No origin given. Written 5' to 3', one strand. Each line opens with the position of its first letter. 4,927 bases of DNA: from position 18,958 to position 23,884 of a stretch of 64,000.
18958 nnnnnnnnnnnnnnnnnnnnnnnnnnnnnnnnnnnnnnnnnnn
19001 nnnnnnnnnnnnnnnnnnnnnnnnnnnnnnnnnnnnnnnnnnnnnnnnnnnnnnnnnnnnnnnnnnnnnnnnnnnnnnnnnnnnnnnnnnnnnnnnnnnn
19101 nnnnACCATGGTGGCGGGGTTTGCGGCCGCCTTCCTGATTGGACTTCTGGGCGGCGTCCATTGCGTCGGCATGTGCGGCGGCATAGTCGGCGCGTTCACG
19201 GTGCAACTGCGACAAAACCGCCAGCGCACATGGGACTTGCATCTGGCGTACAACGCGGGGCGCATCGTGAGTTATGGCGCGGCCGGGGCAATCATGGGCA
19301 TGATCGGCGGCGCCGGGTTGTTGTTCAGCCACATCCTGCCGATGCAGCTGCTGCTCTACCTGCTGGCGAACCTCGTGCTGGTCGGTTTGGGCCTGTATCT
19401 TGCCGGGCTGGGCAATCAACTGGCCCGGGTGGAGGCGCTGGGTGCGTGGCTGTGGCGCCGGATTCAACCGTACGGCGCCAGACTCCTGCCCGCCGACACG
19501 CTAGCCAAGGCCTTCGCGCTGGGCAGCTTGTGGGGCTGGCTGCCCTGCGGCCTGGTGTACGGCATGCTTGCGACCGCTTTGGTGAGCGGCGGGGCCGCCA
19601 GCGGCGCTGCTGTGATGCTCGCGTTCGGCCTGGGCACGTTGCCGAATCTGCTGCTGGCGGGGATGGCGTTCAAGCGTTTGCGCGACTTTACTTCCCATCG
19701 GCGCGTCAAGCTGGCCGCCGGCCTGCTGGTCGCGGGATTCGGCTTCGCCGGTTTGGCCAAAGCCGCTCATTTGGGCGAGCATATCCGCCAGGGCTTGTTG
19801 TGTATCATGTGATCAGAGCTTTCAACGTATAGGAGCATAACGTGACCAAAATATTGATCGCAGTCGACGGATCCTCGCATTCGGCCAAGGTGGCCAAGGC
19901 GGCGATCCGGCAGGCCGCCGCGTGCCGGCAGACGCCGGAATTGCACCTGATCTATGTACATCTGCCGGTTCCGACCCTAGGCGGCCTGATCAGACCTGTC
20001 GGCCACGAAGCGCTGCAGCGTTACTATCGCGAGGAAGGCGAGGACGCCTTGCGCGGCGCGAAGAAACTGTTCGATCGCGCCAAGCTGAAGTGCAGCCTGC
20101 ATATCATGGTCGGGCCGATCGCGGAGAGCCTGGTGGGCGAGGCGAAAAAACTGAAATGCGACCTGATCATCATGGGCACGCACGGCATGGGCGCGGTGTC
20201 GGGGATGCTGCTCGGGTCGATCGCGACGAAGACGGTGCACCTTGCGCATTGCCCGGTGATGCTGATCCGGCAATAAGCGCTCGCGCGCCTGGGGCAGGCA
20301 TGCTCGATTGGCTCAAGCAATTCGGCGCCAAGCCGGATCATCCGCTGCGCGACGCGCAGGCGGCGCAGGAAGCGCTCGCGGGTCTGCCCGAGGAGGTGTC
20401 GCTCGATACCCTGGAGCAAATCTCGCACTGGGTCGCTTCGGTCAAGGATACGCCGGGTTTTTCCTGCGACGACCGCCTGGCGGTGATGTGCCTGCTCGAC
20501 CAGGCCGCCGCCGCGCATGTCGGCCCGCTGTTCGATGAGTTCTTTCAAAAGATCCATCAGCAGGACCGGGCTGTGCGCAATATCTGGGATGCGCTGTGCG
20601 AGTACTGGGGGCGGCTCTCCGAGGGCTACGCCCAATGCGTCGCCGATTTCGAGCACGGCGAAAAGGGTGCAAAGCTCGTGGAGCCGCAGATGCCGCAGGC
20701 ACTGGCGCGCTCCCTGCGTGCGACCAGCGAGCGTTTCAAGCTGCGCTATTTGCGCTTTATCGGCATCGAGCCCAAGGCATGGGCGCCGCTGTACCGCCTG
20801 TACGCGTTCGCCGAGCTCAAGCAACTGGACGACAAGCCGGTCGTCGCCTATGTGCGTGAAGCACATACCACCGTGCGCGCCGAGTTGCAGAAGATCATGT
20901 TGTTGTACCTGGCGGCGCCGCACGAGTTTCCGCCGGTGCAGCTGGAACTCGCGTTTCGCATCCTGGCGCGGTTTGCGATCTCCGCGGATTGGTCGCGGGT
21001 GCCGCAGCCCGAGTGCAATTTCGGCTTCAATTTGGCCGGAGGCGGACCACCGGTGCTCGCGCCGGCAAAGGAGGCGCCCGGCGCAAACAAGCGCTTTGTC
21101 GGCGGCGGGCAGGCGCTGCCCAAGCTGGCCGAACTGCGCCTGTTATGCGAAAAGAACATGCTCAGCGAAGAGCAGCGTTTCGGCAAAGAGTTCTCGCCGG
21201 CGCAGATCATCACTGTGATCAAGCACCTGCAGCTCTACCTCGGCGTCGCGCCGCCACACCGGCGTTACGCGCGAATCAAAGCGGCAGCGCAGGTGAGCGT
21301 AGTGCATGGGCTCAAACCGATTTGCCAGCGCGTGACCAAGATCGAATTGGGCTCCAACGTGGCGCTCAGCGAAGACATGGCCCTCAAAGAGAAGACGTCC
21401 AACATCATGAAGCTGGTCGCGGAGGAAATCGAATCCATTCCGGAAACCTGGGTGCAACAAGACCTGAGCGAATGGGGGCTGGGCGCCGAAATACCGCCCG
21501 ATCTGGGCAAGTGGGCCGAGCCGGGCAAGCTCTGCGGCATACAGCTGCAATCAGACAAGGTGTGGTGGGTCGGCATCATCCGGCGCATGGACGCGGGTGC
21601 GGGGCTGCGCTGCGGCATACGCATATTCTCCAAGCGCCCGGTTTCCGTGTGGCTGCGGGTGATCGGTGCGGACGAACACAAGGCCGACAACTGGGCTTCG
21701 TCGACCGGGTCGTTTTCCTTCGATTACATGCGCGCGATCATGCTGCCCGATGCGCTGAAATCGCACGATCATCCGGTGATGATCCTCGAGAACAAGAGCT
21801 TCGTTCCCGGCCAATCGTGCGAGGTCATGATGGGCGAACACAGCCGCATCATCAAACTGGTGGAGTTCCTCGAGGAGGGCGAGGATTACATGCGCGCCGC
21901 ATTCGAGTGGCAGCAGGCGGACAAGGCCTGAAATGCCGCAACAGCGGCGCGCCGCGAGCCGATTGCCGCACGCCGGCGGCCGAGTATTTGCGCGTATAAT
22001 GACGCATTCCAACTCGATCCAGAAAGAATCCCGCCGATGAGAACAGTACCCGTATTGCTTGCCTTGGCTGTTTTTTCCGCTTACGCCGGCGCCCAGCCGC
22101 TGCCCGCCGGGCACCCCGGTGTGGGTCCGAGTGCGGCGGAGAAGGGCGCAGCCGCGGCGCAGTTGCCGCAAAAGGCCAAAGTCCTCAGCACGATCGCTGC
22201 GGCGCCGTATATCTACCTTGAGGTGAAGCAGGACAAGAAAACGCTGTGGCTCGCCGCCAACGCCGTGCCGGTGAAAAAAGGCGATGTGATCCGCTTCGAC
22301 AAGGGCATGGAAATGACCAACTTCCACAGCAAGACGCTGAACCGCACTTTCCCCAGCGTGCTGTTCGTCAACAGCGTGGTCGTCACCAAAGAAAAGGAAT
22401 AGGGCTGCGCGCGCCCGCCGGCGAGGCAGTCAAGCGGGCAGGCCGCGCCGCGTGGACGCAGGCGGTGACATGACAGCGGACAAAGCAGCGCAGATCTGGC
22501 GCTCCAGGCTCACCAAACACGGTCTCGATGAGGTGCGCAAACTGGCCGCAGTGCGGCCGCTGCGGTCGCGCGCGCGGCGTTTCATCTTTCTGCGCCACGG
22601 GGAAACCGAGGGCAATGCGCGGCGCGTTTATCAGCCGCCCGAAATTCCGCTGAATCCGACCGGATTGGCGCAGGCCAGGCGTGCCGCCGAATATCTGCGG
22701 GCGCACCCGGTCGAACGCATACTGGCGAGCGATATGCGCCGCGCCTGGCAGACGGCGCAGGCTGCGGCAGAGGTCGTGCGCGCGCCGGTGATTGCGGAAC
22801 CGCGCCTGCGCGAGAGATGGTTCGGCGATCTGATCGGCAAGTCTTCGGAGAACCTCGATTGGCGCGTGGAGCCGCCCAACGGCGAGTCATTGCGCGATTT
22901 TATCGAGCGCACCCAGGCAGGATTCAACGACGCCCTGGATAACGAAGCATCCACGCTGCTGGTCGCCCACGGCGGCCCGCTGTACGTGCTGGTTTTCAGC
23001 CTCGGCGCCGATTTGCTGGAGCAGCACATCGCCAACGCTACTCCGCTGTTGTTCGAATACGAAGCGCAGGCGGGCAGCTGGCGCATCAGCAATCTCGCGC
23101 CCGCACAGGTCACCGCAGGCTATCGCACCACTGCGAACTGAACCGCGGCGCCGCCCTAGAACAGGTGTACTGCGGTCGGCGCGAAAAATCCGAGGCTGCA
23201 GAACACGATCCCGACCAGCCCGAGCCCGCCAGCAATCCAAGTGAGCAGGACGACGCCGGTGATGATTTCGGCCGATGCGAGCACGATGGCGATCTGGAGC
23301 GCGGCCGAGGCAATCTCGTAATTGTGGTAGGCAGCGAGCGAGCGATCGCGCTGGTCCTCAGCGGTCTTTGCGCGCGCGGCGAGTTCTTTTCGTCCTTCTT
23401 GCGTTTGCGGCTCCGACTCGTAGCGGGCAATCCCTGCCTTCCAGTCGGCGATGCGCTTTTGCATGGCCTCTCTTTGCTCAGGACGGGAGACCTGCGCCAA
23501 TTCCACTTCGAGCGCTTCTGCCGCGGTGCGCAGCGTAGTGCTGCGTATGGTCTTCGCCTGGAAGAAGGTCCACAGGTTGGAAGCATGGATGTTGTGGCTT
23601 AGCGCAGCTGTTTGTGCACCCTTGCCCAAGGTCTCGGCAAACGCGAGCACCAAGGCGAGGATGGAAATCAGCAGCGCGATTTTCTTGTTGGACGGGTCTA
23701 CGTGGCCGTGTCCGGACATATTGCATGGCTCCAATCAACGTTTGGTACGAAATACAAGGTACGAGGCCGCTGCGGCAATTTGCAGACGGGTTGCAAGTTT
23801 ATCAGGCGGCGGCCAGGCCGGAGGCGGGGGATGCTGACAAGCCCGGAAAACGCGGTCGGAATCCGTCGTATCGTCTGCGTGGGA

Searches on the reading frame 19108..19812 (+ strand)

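Call 67: search_protein_families(library=pfam, proteins=[window:19108-19812:+], max_evalue=0.000001)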
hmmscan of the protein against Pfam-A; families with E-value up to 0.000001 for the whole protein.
window:19108-19812:+ (234 aa): 1 family
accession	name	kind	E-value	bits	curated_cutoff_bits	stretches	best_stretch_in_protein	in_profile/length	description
PF13386.12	DsbD_2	-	1.5e-55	188.7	24.9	1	7-209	1-195/199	Cytochrome C biogenesis protein transmembrane region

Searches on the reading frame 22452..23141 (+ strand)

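Call 67: search_protein_families(library=pfam, proteins=[window:22452-23141:+], max_evalue=0.000001)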
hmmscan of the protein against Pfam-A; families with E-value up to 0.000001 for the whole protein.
window:22452-23141:+ (229 aa): 1 family
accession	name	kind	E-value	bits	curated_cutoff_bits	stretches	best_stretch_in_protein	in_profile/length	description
PF00300.27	His_Phos_1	-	1.7e-34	119.7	21.7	1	45-203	2-181/194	Histidine phosphatase superfamily (branch 1)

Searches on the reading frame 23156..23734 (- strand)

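Call 67: search_protein_families(library=pfam, proteins=[window:23156-23734:-], max_evalue=0.000001)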
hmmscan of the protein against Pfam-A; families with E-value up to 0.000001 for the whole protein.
window:23156-23734:- (192 aa): 1 family
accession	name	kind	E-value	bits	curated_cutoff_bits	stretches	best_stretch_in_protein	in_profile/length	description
PF14235.11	DUF4337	-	2.4e-44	151.8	27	1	16-183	1-161/161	Domain of unknown function (DUF4337)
